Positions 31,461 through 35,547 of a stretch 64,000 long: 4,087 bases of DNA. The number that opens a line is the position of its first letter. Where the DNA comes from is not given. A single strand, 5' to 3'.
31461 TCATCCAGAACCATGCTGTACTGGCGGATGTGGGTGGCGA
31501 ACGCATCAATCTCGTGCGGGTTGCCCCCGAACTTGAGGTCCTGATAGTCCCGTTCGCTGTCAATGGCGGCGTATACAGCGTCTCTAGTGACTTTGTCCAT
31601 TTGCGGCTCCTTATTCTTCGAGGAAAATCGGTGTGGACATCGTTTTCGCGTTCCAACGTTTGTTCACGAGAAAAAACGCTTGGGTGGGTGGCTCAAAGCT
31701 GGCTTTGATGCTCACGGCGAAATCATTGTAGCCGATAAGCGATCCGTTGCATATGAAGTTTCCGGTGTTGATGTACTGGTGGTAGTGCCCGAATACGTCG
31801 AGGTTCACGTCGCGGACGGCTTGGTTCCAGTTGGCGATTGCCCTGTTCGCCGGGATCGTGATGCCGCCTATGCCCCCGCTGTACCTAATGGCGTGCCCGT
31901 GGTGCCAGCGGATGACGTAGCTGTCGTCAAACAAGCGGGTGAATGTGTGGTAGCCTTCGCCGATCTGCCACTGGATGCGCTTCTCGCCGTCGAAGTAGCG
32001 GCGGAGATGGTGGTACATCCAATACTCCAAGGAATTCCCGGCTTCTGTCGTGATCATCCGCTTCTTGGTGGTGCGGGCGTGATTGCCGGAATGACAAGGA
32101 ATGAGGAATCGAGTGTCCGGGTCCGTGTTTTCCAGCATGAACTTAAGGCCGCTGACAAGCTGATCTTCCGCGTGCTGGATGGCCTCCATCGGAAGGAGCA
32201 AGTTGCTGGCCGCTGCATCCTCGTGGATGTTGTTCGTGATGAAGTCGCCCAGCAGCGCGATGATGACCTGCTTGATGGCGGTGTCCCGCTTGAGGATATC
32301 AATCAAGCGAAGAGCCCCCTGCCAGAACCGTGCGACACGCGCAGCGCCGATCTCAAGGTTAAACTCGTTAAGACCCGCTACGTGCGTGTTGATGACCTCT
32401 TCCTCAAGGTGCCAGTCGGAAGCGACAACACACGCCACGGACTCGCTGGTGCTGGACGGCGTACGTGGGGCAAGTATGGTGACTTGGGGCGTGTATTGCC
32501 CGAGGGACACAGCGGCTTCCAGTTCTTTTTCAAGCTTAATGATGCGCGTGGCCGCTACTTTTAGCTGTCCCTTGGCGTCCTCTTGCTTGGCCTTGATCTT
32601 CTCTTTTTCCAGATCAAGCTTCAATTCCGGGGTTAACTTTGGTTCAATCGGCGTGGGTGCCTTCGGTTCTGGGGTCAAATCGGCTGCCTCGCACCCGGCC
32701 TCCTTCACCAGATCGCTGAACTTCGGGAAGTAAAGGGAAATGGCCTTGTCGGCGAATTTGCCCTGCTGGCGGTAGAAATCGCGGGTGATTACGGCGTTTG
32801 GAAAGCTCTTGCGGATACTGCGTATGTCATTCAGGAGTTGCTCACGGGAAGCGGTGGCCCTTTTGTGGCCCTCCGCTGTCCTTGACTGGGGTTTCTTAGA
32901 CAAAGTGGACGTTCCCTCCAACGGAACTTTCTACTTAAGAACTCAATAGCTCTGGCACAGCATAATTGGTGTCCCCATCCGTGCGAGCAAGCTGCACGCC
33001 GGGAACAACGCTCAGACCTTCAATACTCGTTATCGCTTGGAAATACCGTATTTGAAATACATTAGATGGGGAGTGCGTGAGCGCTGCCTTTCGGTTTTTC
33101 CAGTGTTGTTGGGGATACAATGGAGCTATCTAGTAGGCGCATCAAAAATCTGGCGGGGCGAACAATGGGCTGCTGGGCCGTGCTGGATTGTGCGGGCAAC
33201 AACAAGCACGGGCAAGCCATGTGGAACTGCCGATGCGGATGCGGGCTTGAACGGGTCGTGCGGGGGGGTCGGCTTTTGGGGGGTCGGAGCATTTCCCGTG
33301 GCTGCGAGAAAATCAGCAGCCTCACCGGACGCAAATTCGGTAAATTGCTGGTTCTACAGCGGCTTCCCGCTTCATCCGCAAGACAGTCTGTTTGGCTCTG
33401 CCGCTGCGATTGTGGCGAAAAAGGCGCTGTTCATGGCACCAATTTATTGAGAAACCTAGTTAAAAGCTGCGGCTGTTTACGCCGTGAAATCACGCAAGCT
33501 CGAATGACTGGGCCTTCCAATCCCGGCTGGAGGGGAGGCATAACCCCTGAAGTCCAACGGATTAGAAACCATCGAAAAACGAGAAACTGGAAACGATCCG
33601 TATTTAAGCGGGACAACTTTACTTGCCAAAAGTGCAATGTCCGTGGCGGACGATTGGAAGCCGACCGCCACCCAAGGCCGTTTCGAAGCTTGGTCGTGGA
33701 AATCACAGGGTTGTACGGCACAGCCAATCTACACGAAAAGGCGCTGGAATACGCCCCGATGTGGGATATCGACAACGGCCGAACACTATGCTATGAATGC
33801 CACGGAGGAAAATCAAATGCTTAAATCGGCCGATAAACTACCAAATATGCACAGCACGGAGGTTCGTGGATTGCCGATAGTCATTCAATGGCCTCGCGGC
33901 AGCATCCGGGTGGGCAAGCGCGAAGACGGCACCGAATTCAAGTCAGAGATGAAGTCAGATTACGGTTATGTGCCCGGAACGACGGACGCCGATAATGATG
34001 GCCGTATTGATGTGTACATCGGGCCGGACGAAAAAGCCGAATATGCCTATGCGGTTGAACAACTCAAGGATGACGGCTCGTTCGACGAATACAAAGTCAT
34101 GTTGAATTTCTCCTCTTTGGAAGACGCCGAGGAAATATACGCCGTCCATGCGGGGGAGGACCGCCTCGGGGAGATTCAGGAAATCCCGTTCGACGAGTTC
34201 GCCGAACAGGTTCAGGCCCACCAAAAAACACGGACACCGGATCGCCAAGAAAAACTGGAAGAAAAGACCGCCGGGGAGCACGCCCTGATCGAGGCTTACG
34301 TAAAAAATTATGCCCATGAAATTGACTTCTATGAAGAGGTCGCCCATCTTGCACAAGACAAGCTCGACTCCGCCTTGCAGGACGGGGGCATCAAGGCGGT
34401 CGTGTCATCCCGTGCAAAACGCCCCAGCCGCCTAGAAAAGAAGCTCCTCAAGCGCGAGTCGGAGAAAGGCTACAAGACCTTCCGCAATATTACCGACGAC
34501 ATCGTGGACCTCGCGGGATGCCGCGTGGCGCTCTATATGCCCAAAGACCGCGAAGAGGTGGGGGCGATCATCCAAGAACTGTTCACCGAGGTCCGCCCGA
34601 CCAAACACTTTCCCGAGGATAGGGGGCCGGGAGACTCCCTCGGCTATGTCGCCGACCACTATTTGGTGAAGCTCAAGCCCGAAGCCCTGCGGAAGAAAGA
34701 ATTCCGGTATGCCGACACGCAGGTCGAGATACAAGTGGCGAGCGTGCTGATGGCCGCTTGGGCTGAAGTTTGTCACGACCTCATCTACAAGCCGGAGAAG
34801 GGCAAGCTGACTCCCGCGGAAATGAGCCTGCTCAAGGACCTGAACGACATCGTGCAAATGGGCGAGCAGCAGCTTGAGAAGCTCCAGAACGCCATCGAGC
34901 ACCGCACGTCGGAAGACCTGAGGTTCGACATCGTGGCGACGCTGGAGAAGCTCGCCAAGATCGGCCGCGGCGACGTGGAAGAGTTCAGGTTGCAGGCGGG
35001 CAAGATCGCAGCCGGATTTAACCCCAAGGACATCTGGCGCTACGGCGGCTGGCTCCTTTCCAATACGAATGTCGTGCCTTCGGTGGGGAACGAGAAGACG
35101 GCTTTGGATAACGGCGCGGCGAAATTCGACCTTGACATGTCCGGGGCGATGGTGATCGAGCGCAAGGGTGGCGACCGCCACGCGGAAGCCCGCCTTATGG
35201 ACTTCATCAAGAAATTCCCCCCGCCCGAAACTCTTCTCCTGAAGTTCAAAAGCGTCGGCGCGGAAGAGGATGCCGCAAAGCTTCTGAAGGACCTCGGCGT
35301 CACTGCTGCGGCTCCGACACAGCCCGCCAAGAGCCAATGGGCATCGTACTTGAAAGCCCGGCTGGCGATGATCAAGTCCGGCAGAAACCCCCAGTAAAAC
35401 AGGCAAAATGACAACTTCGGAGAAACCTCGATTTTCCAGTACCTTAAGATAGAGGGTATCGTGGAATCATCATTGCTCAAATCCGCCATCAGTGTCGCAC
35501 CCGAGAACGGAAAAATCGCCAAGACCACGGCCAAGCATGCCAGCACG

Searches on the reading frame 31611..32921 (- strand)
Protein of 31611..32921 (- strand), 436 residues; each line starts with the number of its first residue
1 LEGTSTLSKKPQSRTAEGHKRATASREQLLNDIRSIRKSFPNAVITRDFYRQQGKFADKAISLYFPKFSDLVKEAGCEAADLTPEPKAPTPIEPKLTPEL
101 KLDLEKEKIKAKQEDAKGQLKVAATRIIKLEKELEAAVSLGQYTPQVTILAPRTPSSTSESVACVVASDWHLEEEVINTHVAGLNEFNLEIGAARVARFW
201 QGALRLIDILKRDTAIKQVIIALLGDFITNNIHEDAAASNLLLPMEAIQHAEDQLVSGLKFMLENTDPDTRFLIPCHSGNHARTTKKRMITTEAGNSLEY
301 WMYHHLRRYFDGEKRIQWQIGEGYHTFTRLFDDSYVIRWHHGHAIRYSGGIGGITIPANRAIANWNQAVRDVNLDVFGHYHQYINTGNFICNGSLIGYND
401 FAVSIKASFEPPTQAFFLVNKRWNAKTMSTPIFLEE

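Call 11: search_protein_families(library=pfam, proteins=[window:31611-32921:-], max_evalue=0.001)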
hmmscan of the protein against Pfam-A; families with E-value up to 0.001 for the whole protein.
window:31611-32921:- (436 aa): 0 families

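Call 12: search_protein_families(library=phrogs, proteins=[window:31611-32921:-], max_evalue=0.001)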
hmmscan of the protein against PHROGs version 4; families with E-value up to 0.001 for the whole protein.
window:31611-32921:- (436 aa): 1 family
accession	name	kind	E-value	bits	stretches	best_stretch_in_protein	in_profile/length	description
phrog_284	-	DNA, RNA and nucleotide metabolism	3.1e-30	106.4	1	124-434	92-394/398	exonuclease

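Call 60: search_dna_similar(query=window:31611-32921:-, collection=phages, mode=protein, max_rows=12)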
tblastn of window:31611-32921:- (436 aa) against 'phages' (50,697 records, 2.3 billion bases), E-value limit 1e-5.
Records with a match: 60; places in all: 60; records where one place covers at least 80% of the query: 0.
Best place of each record, by identity: <60% 60.
By first word of the organism name: Phocaeicola 24; Parabacteroides 15; Bacteroides 14; Synechococcus 2; Cyanophage 2; uncultured 1; OM05-12 1; Caudoviricetes 1.
By host as written in the record: Parabacteroides merdae DA116 6; Phocaeicola dorei DA26 5; Phocaeicola massiliensis DA127 4; Phocaeicola vulgatus DA741 3; Parabacteroides merdae DA708 3; Phocaeicola vulgatus DA57 3; Phocaeicola vulgatus DA283 3; Parabacteroides merdae DA682 3; and 21 more.
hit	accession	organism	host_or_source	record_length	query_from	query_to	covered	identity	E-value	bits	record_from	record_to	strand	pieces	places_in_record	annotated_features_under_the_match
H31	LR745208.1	uncultured phage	metagenomic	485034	111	436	75%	35.2%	1e-49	187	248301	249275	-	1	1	record has no annotation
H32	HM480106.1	Synechococcus phage S-CBS1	Synechococcus sp. CB0201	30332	125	435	71%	32.2%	1e-45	175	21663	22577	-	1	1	hypothetical protein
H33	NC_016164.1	Synechococcus phage S-CBS1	Synechococcus sp. CB0201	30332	125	435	71%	32.2%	1e-45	175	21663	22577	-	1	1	DNA repair exonuclease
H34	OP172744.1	Phocaeicola phage BV674P5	Phocaeicola vulgatus DA674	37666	122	422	69%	32.7%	2e-43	169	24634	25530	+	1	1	hypothetical protein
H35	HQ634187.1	Cyanophage KBS-S-2A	Synechococcus sp. WH7803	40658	125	435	71%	31.5%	1e-44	172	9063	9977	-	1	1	hypothetical protein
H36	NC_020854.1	Cyanophage KBS-S-2A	Synechococcus sp. WH7803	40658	125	435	71%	31.5%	1e-44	172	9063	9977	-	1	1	hypothetical protein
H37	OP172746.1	Phocaeicola phage BV737P3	Phocaeicola vulgatus DA737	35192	122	422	69%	32.4%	4e-42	165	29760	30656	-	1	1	hypothetical protein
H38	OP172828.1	Parabacteroides phage PM116P6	Parabacteroides merdae DA116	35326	131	435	70%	31.7%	2e-38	154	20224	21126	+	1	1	hypothetical protein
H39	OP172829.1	Parabacteroides phage PM116P7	Parabacteroides merdae DA116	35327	131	435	70%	31.7%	2e-38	154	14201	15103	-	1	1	hypothetical protein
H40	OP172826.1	Parabacteroides phage PM116P4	Parabacteroides merdae DA116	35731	131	435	70%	31.7%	2e-38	154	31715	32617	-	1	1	hypothetical protein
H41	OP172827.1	Parabacteroides phage PM116P5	Parabacteroides merdae DA116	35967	131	435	70%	31.7%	2e-38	154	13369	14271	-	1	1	hypothetical protein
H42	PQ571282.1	Bacteroides phage BU2-2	Bacteroides uniformis BG2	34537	122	435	72%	30.7%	1e-41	163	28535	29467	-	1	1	exonuclease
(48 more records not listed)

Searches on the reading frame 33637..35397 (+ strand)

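Call 11: search_protein_families(library=pfam, proteins=[window:33637-35397:+], max_evalue=0.001)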
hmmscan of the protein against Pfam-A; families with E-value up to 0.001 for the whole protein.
window:33637-35397:+ (586 aa): 2 families
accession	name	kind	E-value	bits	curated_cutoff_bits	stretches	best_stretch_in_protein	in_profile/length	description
PF18823.6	InPase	-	2.5e-30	105.5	26.8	1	71-192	11-134/135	Inorganic Pyrophosphatase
PF04607.23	RelA_SpoT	-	1.7e-09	38.4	27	1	258-387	1-111/113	Region found in RelA / SpoT proteins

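Call 12: search_protein_families(library=phrogs, proteins=[window:33637-35397:+], max_evalue=0.001)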
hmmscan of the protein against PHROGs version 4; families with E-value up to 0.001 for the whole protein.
window:33637-35397:+ (586 aa): 13 families
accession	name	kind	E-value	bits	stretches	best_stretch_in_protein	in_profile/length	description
phrog_4660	-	head and packaging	6e-23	82.1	1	62-199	626-760/765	minor head protein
phrog_37402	-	unknown function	3.4e-21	75.1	1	61-241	1102-1282/2639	-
phrog_4272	-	unknown function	5.7e-20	72.3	1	65-208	128-270/764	-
phrog_9640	-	unknown function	4.5e-18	66.6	1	225-424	11-208/365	-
phrog_30335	-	unknown function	7.7e-18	64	1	75-190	774-890/2900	-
phrog_10089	-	moron, auxiliary metabolic gene and host takeover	3.3e-14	51.6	1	48-198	875-1028/4647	DarB-like antirestriction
phrog_5143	-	unknown function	8.9e-13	47.2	1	63-193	717-850/2204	-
phrog_33607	-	unknown function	1.6e-12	48.3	1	78-186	115-220/287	-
phrog_20705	-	head and packaging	2.3e-11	43.7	1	74-204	33-166/690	virion structural protein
phrog_29900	-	unknown function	1e-10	41.1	1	74-191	780-901/1028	-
phrog_938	-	lysis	3e-09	35.5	1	73-190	1511-1634/2185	endolysin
phrog_32462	-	unknown function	2e-05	24.8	1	271-387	60-175/330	-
phrog_4773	-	unknown function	0.00049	20.3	1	234-377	49-180/353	-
